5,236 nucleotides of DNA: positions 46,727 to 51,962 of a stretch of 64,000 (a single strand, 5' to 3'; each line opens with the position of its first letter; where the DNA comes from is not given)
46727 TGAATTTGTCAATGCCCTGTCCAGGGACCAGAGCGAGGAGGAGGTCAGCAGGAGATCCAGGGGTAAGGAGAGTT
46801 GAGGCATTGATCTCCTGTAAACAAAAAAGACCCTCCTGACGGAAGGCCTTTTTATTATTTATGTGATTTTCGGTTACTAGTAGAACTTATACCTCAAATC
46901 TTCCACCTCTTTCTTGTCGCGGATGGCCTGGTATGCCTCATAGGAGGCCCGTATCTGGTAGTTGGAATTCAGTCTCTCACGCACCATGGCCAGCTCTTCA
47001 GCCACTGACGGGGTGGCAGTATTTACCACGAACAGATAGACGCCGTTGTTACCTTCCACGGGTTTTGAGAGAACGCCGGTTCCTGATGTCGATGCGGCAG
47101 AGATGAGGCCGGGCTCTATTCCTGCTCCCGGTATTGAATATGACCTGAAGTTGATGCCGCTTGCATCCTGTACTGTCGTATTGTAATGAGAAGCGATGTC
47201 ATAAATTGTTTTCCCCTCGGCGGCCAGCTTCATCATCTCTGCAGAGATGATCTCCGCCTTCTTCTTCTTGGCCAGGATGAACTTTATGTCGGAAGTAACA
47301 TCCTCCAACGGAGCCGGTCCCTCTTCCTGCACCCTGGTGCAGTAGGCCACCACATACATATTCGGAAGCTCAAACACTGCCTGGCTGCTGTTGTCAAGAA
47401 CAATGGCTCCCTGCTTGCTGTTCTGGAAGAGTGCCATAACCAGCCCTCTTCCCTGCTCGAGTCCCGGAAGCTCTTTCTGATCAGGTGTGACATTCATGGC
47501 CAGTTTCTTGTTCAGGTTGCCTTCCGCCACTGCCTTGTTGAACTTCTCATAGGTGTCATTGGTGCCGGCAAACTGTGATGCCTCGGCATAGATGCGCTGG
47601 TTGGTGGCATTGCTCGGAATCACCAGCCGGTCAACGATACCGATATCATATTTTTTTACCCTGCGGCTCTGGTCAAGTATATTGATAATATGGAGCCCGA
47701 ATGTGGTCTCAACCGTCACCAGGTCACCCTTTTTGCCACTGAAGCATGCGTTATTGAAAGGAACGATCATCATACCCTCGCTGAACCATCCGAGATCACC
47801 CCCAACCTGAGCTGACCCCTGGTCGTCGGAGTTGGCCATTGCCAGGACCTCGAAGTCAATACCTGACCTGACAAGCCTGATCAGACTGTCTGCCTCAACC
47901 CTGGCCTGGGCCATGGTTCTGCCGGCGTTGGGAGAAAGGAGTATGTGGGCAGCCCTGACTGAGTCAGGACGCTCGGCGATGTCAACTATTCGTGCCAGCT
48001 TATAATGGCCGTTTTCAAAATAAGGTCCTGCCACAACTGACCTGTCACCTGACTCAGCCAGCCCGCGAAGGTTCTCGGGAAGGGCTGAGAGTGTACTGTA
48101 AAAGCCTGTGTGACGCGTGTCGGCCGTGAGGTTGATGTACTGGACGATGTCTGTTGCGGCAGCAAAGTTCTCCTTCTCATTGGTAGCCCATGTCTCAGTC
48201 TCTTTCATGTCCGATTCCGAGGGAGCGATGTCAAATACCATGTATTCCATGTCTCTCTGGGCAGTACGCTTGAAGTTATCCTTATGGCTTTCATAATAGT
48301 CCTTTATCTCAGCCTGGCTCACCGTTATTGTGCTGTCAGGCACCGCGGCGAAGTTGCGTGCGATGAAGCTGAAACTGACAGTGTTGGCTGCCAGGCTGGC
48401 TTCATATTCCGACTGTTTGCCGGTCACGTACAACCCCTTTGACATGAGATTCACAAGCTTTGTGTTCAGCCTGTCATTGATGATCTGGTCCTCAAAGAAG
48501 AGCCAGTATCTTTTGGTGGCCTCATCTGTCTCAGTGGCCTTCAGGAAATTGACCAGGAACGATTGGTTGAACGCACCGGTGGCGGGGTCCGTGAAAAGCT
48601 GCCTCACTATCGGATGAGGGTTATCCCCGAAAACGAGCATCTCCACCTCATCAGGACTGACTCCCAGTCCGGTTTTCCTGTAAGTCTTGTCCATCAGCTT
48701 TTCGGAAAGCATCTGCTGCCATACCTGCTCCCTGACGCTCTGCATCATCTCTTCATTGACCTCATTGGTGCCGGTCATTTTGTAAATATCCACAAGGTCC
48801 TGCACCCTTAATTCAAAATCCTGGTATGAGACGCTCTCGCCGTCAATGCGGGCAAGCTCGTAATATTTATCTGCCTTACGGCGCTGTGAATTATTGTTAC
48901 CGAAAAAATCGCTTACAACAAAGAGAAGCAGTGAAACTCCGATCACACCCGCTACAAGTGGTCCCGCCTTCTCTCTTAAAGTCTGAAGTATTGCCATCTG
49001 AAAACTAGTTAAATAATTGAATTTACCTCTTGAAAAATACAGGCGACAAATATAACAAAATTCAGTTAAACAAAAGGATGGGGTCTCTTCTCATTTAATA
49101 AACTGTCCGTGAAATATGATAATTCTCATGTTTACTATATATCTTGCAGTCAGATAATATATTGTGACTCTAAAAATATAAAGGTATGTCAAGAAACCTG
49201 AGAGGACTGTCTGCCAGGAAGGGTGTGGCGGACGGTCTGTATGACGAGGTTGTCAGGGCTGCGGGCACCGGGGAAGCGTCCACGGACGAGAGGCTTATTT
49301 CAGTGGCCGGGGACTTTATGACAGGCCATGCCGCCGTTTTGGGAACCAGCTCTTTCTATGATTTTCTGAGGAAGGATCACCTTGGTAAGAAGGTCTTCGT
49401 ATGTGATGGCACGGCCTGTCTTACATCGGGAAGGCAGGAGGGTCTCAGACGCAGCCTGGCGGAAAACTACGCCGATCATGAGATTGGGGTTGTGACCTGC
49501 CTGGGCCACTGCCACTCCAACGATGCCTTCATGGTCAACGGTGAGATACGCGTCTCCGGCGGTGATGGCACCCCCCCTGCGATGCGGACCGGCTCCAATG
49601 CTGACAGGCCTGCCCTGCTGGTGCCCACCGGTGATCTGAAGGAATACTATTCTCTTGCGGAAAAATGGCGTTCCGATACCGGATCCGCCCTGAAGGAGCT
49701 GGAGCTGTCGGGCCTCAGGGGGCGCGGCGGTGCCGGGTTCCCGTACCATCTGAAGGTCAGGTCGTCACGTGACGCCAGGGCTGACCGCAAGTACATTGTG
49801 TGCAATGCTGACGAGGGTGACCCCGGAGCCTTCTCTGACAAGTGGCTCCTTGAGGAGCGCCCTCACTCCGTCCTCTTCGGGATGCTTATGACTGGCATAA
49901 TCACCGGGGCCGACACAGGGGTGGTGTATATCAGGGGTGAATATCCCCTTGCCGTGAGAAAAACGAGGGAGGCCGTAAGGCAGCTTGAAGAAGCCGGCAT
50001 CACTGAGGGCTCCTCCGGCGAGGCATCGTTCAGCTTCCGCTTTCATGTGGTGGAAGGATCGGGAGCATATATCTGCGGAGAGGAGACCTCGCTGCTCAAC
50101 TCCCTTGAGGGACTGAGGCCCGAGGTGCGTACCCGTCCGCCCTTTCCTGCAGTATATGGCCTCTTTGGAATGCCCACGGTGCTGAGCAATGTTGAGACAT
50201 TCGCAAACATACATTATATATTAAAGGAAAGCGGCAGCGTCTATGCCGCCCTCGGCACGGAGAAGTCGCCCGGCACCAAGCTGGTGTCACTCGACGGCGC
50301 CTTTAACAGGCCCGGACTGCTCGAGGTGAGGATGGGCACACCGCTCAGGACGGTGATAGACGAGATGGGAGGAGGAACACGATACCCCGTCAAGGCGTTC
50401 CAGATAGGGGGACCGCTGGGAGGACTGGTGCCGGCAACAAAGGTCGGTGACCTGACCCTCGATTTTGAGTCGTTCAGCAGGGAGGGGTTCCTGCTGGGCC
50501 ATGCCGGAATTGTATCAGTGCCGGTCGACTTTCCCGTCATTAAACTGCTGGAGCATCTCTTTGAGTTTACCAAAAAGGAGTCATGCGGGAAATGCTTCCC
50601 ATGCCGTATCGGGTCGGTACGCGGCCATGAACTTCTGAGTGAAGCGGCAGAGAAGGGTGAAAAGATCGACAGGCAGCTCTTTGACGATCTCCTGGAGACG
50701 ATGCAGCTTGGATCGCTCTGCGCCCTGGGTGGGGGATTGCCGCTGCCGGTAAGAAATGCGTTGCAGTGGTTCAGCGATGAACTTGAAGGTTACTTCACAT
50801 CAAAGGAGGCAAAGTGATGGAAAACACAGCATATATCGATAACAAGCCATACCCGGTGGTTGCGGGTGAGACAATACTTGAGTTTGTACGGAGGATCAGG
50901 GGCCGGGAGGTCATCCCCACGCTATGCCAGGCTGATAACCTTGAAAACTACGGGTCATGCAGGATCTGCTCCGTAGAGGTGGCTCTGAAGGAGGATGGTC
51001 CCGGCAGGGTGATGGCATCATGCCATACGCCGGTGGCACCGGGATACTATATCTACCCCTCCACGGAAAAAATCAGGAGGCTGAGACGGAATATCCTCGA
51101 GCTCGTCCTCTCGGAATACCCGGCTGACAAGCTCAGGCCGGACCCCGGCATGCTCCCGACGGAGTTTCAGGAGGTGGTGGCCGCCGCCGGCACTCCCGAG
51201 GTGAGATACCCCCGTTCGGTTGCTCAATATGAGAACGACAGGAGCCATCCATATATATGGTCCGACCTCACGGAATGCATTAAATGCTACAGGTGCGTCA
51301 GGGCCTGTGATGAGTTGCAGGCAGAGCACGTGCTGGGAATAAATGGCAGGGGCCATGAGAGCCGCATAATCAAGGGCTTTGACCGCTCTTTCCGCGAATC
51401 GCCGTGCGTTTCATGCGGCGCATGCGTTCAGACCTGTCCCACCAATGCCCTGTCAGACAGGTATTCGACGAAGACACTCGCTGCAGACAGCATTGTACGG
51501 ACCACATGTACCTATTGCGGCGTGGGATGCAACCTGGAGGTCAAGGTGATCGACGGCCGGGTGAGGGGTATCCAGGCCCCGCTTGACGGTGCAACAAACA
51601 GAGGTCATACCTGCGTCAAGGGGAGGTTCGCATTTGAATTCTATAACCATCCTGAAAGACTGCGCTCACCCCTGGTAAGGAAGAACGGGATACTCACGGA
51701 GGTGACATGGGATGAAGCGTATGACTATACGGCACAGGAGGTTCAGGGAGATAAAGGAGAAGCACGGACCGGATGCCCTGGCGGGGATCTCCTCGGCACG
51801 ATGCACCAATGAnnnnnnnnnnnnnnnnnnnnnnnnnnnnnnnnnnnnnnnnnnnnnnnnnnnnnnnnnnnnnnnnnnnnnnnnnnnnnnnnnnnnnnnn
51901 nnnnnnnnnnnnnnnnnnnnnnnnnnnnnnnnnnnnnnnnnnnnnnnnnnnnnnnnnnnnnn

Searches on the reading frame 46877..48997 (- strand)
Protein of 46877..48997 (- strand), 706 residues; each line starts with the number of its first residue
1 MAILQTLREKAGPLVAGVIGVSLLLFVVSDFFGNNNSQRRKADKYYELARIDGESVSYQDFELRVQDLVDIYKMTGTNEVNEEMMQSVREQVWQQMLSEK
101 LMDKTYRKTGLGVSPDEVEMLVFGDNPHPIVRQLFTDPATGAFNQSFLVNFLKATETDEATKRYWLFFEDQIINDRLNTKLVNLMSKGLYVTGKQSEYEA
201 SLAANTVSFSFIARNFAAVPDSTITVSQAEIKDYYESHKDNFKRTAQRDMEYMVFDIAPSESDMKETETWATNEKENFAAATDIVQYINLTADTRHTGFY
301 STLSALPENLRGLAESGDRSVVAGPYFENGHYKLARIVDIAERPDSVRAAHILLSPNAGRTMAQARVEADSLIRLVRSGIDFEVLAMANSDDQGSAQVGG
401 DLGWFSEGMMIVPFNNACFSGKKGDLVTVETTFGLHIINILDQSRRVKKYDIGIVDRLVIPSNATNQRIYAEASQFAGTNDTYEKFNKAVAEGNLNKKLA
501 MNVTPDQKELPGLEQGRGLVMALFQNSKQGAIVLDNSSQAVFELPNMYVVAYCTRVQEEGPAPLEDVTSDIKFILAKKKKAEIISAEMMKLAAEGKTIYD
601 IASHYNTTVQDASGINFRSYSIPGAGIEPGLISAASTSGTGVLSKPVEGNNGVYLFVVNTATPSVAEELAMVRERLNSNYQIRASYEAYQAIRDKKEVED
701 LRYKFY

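Call 74: search_protein_families(library=pfam, proteins=[window:46877-48997:-], max_evalue=0.00001)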
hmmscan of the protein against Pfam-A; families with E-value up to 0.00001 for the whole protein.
window:46877-48997:- (706 aa): 5 families
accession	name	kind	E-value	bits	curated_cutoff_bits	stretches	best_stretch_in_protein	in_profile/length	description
PF13623.11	SurA_N_2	-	2.6e-33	115.4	28.5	1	4-152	1-145/145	SurA-like N-terminal domain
PF13616.12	Rotamase_3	-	4.4e-30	105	22.5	1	332-443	1-115/116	PPIC-type PPIASE domain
PF13145.12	Rotamase_2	-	6.9e-17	62.8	27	1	226-339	1-107/121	PPIC-type PPIASE domain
PF00639.27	Rotamase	-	3.1e-16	60.6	21.7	1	351-440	1-95/97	PPIC-type PPIASE domain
PF13624.11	SurA_N_3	-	5.7e-14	52.7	27.2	1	4-155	2-141/162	SurA-like N-terminal domain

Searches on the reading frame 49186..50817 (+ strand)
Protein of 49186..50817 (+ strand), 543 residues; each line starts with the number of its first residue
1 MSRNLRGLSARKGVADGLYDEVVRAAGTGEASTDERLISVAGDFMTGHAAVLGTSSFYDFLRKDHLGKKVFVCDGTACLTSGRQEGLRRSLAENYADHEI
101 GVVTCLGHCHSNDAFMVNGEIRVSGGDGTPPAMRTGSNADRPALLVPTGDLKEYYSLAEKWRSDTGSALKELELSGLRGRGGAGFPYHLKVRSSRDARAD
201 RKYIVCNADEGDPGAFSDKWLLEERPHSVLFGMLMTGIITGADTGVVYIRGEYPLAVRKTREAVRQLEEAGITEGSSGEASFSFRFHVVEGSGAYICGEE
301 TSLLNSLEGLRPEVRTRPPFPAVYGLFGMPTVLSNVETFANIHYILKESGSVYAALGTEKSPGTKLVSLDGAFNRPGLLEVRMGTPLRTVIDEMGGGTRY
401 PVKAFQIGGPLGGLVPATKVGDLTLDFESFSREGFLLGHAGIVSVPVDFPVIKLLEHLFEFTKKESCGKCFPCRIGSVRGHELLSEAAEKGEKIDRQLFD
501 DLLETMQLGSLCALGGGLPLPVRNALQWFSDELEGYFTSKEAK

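Call 74: search_protein_families(library=pfam, proteins=[window:49186-50817:+], max_evalue=0.00001)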
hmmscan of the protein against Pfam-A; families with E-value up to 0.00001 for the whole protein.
window:49186-50817:+ (543 aa): 3 families
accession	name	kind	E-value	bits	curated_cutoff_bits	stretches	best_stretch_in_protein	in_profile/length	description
PF01512.22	Complex1_51K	-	4.4e-41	140.7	31.2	1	175-343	4-149/150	Nuo51 FMN-binding domain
PF10589.14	NADH_4Fe-4S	-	2.2e-20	72.8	23.5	1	454-534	2-83/85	NADH-ubiquinone oxidoreductase-F iron-sulfur binding region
PF10531.15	SLBB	-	7.4e-06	26.1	27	0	367-402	2-37/55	SLBB domain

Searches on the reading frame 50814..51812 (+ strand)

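Call 74: search_protein_families(library=pfam, proteins=[window:50814-51812:+], max_evalue=0.00001)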
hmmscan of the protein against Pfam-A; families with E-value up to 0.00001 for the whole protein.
window:50814-51812:+ (332 aa): 7 families
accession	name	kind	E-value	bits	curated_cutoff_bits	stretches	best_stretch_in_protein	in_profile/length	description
PF04879.21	Molybdop_Fe4S4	-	1.4e-16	60.7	22.7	1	227-279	3-55/55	Molybdopterin oxidoreductase Fe4S4 domain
PF13510.11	Fer2_4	-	5e-10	39.7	22.8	1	6-80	6-77/82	2Fe-2S iron-sulfur cluster binding domain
PF00037.32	Fer4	-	1.9e-09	37.4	21.1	1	195-213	5-23/24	4Fe-4S binding domain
PF12838.12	Fer4_7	-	6.5e-09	36.6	27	1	155-212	2-52/52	4Fe-4S dicluster domain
PF22117.2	Fer4_Nqo3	-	2.4e-08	34.5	27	1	146-213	2-66/67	NADH-quinone oxidoreductase subunit 3, ferredoxin-like domain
PF13237.11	Fer4_10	-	3.2e-08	33.8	25.5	0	195-239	6-48/53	4Fe-4S dicluster domain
PF13187.11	Fer4_9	-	6.3e-07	29.8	27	0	154-212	1-51/52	4Fe-4S dicluster domain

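Call 81: search_protein_families(library=ncbifam, proteins=[window:50814-51812:+], max_evalue=0.001)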
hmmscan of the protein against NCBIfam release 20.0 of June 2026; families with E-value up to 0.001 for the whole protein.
window:50814-51812:+ (332 aa): 35 families (the best 25 are shown)
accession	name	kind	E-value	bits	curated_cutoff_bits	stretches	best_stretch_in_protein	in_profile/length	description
TIGR01973.1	NuoG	equivalog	1.3e-47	162.9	470.05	1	7-314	2-302/606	NADH-quinone oxidoreductase subunit NuoG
NF040763.1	FeFe_hydrog_A6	exception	1.3e-44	152.6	765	1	7-223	4-215/571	NADH-dependent [FeFe] hydrogenase, group A6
NF005745.0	PRK07569.1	equivalog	8.7e-43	146.4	333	1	4-219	4-213/238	bidirectional hydrogenase complex protein HoxU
NF005895.0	PRK07860.1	equivalog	2.5e-31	108.5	802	1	33-316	45-326/811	NADH-quinone oxidoreductase subunit G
TIGR01591.1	Fdh-alpha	equivalog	6.7e-26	90.6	666.25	1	230-311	1-82/672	formate dehydrogenase subunit alpha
NF040762.1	Hydr_FeFe_Clost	exception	8.8e-24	84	900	1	6-217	3-208/572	ferredoxin hydrogenase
NF006305.0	PRK08493.1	equivalog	2.1e-16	59.2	591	1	7-281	5-294/819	NADH-quinone oxidoreductase subunit G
TIGR02512.1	FeFe_hydrog_A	subfamily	4e-14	52.3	405.95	1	148-223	2-77/375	[FeFe] hydrogenase, group A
NF047855.1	AssmNtatRedNasC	equivalog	2e-13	49.6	1100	1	219-314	12-112/708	assimilatory nitrate reductase catalytic subunit NasC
NF010055.0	PRK13532.1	equivalog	3.7e-13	48.6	904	1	225-311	40-133/830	nitrate reductase catalytic subunit NapA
NF009454.0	PRK12814.1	equivalog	1.4e-12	46.8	916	1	5-106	5-100/657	putative NADPH-dependent glutamate synthase small subunit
TIGR01706.1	NAPA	equivalog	1.7e-12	46.5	930.55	1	225-310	40-132/830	periplasmic nitrate reductase subunit alpha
NF012032.0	PRK15488.1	equivalog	4.4e-11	41.5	694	1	191-311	6-131/759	thiosulfate reductase PhsA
NF041513.1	formate_DH_Act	exception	1.7e-10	39.4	1400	1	201-292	20-107/1067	formate dehydrogenase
TIGR02166.1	dmsA_ynfE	subfamily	1.9e-10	39.5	777.7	1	196-311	10-137/794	DMSO/selenate family reductase complex A subunit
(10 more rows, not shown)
